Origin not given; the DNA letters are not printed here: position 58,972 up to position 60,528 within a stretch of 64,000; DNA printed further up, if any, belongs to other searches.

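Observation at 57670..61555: AT-rich six-gene operon of uncharacterised proteins (soluble protein, 3-TM protein, TerB-like, 4-TM coiled-coil protein, lipoprotein, DUF4236 membrane protein): likely horizontally acquired envelope-stress or defence-type module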

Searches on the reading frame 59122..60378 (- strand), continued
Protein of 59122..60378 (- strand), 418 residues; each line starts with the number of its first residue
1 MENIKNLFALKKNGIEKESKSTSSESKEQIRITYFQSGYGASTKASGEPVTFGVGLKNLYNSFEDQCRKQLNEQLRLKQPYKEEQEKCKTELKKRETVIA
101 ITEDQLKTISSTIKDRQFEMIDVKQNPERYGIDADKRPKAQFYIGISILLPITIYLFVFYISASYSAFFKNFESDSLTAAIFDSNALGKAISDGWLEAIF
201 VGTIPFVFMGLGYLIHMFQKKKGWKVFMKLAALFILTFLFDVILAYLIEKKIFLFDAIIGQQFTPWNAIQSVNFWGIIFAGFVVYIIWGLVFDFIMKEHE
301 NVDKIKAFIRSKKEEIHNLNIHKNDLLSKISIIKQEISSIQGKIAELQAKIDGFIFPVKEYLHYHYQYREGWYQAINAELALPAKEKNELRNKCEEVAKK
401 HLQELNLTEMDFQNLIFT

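Call 37: find_encoding_contigs(protein=P0273, flank=6000, max_places=3)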
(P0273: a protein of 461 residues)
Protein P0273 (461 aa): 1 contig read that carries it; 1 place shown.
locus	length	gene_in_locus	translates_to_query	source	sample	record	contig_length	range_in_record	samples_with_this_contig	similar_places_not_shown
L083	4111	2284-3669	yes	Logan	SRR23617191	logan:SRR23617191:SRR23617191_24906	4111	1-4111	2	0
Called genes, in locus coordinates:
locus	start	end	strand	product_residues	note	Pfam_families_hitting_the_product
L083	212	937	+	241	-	-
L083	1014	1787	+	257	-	-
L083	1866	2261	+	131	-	PF05099:TerB (faint)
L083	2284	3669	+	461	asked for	-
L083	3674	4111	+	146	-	?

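Call 39: find_encoding_contigs(protein=P0380, flank=8000, max_places=3)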
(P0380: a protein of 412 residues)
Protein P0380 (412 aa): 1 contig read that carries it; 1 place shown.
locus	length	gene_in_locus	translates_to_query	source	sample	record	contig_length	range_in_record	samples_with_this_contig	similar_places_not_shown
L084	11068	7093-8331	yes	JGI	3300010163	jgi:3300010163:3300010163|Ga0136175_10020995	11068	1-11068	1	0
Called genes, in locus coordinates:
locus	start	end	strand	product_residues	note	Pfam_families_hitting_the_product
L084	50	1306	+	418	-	PF13740:ACT_6, PF21086:ACT_PSP_2 (weak), PF00702:Hydrolase, PF12710:HAD, PF08282:Hydrolase_3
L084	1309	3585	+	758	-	PF01734:Patatin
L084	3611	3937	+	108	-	PF00436:SSB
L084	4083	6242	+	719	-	PF00009:GTP_EFTU, PF03144:GTP_EFTU_D2, PF22042:EF-G_D2, PF14492:EFG_III, PF03764:EFG_IV, PF00679:EFG_C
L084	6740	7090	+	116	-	PF05099:TerB (faint)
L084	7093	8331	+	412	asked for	-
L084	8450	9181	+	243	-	-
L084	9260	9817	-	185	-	PF01965:DJ-1_PfpI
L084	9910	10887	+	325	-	PF02424:ApbE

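Call 40: find_encoding_contigs(protein=P0300, flank=8000, max_places=3)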
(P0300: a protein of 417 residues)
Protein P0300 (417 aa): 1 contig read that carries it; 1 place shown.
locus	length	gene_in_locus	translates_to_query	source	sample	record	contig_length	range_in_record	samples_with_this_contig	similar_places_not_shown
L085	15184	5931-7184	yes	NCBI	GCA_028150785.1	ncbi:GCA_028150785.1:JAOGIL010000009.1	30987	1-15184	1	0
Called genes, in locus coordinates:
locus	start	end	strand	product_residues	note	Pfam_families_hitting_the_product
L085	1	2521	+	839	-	PF00012:HSP70, PF06723:MreB_Mbl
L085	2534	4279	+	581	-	PF00069:Pkinase, PF07714:PK_Tyr_Ser-Thr, PF00004:AAA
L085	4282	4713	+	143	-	PF05099:TerB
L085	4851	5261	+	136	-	-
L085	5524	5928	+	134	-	PF05099:TerB (faint)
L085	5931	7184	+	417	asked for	-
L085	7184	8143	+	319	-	-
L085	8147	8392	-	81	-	-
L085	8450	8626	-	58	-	-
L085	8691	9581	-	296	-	PF04389:Peptidase_M28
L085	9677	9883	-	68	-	-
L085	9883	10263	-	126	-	PF20475:DUF6717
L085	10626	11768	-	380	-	-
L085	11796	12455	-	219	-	-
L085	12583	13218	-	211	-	-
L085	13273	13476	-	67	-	-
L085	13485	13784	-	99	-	-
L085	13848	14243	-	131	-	PF08837:DUF1810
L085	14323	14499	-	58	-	-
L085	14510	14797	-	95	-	-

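Call 42: list_cluster_members(proteins=[P0241, P0243, P0249, P0253, P0257, P0263, P0284, P0300, P0337, P0389])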
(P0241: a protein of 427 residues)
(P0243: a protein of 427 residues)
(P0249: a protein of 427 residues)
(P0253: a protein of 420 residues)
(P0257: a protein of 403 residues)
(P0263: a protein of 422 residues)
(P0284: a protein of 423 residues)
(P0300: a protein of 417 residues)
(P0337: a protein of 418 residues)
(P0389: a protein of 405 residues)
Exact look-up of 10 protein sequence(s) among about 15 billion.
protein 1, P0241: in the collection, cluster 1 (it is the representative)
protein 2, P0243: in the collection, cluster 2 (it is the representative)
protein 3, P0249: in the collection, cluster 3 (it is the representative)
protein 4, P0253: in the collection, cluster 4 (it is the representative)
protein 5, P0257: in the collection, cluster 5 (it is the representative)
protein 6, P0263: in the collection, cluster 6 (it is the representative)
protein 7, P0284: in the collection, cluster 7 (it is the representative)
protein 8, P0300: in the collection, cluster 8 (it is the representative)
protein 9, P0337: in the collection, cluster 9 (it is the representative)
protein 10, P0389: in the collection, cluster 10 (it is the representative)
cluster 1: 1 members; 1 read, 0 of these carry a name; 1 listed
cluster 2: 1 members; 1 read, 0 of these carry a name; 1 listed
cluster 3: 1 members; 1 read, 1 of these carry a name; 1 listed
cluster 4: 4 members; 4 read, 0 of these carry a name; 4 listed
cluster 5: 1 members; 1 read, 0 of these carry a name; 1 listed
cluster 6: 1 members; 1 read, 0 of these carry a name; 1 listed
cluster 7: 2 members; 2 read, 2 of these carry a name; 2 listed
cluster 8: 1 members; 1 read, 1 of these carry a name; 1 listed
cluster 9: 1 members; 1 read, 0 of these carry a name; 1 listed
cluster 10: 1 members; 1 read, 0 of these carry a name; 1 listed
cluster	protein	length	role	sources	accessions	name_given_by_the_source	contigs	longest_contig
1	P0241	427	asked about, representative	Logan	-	-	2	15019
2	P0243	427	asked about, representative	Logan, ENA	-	-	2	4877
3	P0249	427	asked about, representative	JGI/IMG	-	hypothetical protein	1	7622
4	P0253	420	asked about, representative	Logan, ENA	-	-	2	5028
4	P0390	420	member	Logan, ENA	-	-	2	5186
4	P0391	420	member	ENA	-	-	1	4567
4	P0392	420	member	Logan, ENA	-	-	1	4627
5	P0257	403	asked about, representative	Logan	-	-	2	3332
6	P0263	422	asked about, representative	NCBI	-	-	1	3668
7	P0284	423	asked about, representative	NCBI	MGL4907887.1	MAG: hypothetical protein ACRC3G_00965 [Bacteroidales bacterium]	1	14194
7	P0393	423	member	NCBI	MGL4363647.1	MAG: hypothetical protein ACRCSB_00390 [Bacteroidales bacterium]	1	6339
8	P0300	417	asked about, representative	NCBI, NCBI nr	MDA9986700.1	hypothetical protein N9E11_01580 [Crocinitomicaceae bacterium] | hypothetical protein [Crocinitomicaceae bacterium]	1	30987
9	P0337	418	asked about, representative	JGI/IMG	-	-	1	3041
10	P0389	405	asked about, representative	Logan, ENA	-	-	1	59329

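Call 43: find_encoding_contigs(protein=P0389, flank=8000, max_places=2)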
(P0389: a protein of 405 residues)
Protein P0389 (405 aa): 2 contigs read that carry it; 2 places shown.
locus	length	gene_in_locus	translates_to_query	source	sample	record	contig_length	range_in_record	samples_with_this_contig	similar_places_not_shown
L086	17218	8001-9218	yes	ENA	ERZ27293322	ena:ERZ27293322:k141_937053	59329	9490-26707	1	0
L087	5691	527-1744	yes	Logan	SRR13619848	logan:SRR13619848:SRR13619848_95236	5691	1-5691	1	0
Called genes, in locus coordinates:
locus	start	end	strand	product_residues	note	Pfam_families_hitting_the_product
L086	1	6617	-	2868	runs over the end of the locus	PF04851:ResIII (faint), PF00270:DEAD, PF00271:Helicase_C, PF00580:UvrD-helicase, PF13245:AAA_19, PF00580:UvrD-helicase (weak), PF13361:UvrD_C, PF13538:UvrD_C_2 (faint)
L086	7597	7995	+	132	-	PF05099:TerB (faint)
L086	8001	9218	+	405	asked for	-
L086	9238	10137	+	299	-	-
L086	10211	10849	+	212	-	-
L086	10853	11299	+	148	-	-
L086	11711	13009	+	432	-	PF00091:Tubulin, PF12327:FtsZ_C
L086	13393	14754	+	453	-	PF00206:Lyase_1, PF08328:ASL_C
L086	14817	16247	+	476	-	PF13275:S4_2 (weak), PF22421:SYY_C-terminal (faint), PF01479:S4, PF00849:PseudoU_synth_2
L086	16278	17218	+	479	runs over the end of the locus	PF01336:tRNA_anti-codon, PF00152:tRNA-synt_2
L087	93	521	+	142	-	PF05099:TerB (faint)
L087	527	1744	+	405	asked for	-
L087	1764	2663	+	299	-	-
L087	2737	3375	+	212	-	-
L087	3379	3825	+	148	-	-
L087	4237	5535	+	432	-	PF00091:Tubulin, PF12327:FtsZ_C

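Call 44: find_encoding_contigs(protein=P0284, flank=8000, max_places=2)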
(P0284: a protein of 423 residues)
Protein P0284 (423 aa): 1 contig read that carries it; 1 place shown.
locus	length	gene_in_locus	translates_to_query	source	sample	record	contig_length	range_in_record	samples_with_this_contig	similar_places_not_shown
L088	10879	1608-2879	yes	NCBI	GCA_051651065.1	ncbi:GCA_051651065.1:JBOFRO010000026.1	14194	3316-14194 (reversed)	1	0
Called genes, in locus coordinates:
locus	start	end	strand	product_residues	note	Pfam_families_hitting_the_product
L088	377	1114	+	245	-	-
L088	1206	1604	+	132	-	PF05099:TerB (faint)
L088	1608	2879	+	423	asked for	-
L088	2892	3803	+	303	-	-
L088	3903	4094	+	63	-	-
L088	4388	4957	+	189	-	PF00226:DnaJ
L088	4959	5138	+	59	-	-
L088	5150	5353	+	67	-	-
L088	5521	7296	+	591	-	PF12895:ANAPC3 (faint), PF00089:Trypsin, PF13365:Trypsin_2, PF00515:TPR_1 (faint), PF07719:TPR_2 (faint), PF13181:TPR_8 (faint), PF13371:TPR_9 (faint)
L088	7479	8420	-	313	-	PF07804:HipA_C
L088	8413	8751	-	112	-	PF13657:Couple_hipA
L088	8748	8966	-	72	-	PF13560:HTH_31 (weak), PF01381:HTH_3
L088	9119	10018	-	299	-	PF12833:HTH_18, PF00165:HTH_AraC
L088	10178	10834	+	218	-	PF12682:Flavodoxin_4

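Call 52: search_protein_families(library=pfam, proteins=[L001:4595-6517:+, L001:6520-7188:+, L048:6079-6741:+, L085:4851-5261:+, L086:10211-10849:+, L086:10853-11299:+, L088:377-1114:+], max_evalue=0.1)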
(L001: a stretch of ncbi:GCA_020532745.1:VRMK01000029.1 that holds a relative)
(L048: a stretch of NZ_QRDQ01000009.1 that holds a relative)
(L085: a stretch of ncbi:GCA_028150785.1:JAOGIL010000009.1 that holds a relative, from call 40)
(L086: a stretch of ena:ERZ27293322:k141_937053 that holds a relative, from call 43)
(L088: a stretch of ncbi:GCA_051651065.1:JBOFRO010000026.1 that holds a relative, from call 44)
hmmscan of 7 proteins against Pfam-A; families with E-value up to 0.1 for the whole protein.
L001:4595-6517:+ (640 aa): 6 families
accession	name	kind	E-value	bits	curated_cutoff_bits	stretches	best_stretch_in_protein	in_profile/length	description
PF13424.12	TPR_12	-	7.5e-07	29.7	30.1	1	190-257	2-74/77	Tetratricopeptide repeat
PF13374.12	TPR_10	-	2.6e-06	27.7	27.5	0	190-220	1-31/42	Tetratricopeptide repeat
PF02518.31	HATPase_c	-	3.9e-05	24.5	26.4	1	552-639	3-108/111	Histidine kinase-, DNA gyrase B-, and HSP90-like ATPase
PF07719.23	TPR_2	-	5.7e-05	23.4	27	0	230-256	3-29/34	Tetratricopeptide repeat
PF13176.12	TPR_7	-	0.02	15.4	27.9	0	233-255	4-26/36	Tetratricopeptide repeat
PF20936.3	GCIP_C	-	0.052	14.3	36.2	0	472-512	41-79/106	Grap2 and cyclin-D-interacting, C-terminal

L001:6520-7188:+ (222 aa): 2 families
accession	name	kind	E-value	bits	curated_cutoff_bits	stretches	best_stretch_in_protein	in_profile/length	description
PF00072.30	Response_reg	-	2.3e-05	24.9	30.2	1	5-128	1-109/111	Response regulator receiver domain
PF19355.4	DUF5932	-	0.04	14.2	23.7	1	154-207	31-81/111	Family of unknown function (DUF5932)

L048:6079-6741:+ (221 aa): 1 family
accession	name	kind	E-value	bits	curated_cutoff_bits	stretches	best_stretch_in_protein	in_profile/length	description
PF00072.30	Response_reg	-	5.1e-06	27.1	30.2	1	4-128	1-110/111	Response regulator receiver domain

L085:4851-5261:+ (136 aa): 1 family
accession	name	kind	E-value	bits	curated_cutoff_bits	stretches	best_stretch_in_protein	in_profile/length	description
PF13525.12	YfiO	-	0.0067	16.7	25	1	49-128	46-128/203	Outer membrane lipoprotein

L086:10211-10849:+ (212 aa): 1 family
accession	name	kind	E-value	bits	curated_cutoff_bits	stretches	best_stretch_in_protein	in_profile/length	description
PF00014.29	Kunitz_BPTI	-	0.023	15.4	21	1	135-160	16-41/53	Kunitz/Bovine pancreatic trypsin inhibitor domain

L086:10853-11299:+ (148 aa): 1 family
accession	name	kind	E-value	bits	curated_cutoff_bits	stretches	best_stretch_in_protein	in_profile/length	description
PF06785.16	UPF0242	-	0.0023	18.5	33.5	1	54-130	6-71/194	Uncharacterised protein family (UPF0242) N-terminus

L088:377-1114:+ (245 aa): 0 families

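Call 59: search_solved_structures(query=A1, max_evalue=1)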
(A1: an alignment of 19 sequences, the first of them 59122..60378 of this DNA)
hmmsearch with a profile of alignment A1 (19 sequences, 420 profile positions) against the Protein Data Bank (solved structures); distinct sequences matched with E-value up to 1: 14.
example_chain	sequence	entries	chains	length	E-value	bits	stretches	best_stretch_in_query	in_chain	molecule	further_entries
8qox_B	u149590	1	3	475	0.03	16.4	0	306-350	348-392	Conserved membrane protein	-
5ejb_B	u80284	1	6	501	0.038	16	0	302-353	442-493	Fusion glycoprotein F0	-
7a9d_B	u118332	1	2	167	0.21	13.5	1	313-361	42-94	Hemagglutinin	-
5xg2_A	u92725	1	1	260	0.23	13.4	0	314-352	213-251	Chromosome partition protein Smc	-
9b9e_A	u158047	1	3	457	0.27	13.2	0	269-338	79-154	Fusion glycoprotein F0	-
9uaa_A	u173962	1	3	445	0.28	13.1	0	269-338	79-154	Fusion glycoprotein F0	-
9ua9_A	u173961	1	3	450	0.29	13.1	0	269-338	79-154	Fusion glycoprotein F0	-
7ki4_A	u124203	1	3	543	0.39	12.7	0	269-338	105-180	Fusion glycoprotein F0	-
8ur7_A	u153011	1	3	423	0.44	12.5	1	316-375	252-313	Trimer head HA,Hemagglutinin HA1 chain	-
5evm_A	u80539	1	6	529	0.52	12.2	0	269-338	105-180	Fusion glycoprotein F0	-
9shw_Aa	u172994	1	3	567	0.55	12.2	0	286-337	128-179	Fusion glycoprotein F0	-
1avy_A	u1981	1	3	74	0.72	11.8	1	320-352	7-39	FIBRITIN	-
8rvn_F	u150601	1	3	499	0.96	11.4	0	269-338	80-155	Fusion glycoprotein F0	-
6t3f_F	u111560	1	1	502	0.97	11.4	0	269-338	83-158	Fusion glycoprotein F0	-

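Call 70: list_cluster_members(proteins=[P0273, P0380, P0352, P0360, P0312, P0262, P0266, P0272, P0291, P0304])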
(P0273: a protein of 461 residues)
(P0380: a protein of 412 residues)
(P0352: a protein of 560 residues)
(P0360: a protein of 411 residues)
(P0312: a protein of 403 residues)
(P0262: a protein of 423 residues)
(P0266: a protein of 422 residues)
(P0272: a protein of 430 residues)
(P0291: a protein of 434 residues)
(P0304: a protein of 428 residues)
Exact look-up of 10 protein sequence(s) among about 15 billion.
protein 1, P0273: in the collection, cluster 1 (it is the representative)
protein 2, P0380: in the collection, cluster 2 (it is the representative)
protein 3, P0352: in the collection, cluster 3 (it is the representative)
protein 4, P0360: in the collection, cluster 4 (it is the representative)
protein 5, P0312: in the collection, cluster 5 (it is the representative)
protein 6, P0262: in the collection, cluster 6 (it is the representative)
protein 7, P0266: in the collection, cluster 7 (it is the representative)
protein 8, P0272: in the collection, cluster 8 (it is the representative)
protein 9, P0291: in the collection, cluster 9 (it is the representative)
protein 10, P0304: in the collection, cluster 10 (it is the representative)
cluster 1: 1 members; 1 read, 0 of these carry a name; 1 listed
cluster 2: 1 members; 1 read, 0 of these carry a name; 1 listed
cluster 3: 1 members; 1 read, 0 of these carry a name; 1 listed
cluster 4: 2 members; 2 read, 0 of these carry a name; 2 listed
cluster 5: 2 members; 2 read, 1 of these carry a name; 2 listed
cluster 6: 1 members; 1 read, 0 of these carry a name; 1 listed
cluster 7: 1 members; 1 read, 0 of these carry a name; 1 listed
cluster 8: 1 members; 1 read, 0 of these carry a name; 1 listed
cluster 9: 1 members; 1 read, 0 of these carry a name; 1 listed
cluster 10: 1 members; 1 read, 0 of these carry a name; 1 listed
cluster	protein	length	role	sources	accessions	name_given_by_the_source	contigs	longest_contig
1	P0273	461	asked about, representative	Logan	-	-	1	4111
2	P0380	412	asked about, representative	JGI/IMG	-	-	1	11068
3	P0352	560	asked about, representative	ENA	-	-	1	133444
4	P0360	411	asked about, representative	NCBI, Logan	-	-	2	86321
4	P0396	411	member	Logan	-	-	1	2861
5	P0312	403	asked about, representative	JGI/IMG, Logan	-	hypothetical protein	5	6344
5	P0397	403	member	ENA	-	-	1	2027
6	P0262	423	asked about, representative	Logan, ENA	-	-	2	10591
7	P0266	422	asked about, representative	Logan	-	-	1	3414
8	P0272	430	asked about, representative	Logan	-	-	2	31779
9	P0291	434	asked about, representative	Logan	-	-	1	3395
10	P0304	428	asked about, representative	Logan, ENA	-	-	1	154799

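Call 71: find_encoding_contigs(protein=P0304, flank=7000, max_places=1)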
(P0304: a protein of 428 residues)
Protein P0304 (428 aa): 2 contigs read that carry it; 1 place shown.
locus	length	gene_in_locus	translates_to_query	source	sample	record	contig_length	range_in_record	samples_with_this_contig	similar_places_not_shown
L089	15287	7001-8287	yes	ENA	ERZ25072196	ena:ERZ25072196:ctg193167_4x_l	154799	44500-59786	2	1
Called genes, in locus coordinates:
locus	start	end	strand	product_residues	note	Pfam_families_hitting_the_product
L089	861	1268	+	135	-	-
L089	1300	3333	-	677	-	PF00515:TPR_1 (faint), PF24885:TPR_NPHP3, PF13424:TPR_12, PF17874:TPR_MalT, PF13424:TPR_12 (weak), PF07568:HisKA_2, PF13581:HATPase_c_2 (weak), PF02518:HATPase_c, +4 more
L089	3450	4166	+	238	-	PF00072:Response_reg, PF04397:LytTR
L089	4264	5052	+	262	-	-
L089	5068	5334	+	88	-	-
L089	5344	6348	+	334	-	-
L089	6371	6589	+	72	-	PF12587:DUF3761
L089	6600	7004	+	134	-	-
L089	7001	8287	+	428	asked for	-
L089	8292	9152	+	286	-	-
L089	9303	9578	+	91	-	PF20619:DUF6804 (weak)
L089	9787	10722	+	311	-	PF00691:OmpA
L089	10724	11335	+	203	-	-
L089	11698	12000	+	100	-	-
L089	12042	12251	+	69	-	-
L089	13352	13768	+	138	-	PF13620:CarboxypepD_reg (weak)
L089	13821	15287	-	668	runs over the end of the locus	PF07719:TPR_2 (faint), PF13374:TPR_10 (faint), PF17874:TPR_MalT (faint), PF13424:TPR_12, PF00515:TPR_1 (weak), PF13424:TPR_12 (weak), PF07568:HisKA_2, PF02518:HATPase_c (weak), +1 more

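Call 72: find_encoding_contigs(protein=P0352, flank=7000, max_places=1)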
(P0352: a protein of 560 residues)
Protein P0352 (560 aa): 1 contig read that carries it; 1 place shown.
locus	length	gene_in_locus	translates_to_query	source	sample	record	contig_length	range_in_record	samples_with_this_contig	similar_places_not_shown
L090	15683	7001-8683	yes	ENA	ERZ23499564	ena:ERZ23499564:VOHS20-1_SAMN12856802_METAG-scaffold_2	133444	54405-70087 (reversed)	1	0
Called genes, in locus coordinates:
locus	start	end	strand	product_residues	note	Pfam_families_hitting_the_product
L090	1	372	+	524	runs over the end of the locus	PF00171:Aldedh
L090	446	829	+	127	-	-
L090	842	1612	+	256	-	-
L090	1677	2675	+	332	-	PF05544:Pro_racemase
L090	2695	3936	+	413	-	PF00070:Pyr_redox (faint), PF00890:FAD_binding_2 (faint), PF01266:DAO, PF02558:ApbA (faint), PF03486:HI0933_like (faint), PF07992:Pyr_redox_2 (faint), PF13450:NAD_binding_8 (weak)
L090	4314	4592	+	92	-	PF00166:Cpn10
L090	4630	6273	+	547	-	PF00118:Cpn60_TCP1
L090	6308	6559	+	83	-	-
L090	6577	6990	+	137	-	-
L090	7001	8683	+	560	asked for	PF10805:DUF2730 (faint)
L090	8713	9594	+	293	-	-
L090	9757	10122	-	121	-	-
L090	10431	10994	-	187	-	-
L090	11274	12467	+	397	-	PF00246:Peptidase_M14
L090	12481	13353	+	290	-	PF16881:LIAS_N (weak), PF04055:Radical_SAM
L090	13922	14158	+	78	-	-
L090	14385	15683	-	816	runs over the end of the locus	PF13620:CarboxypepD_reg (weak), PF13715:CarbopepD_reg_2, PF07715:Plug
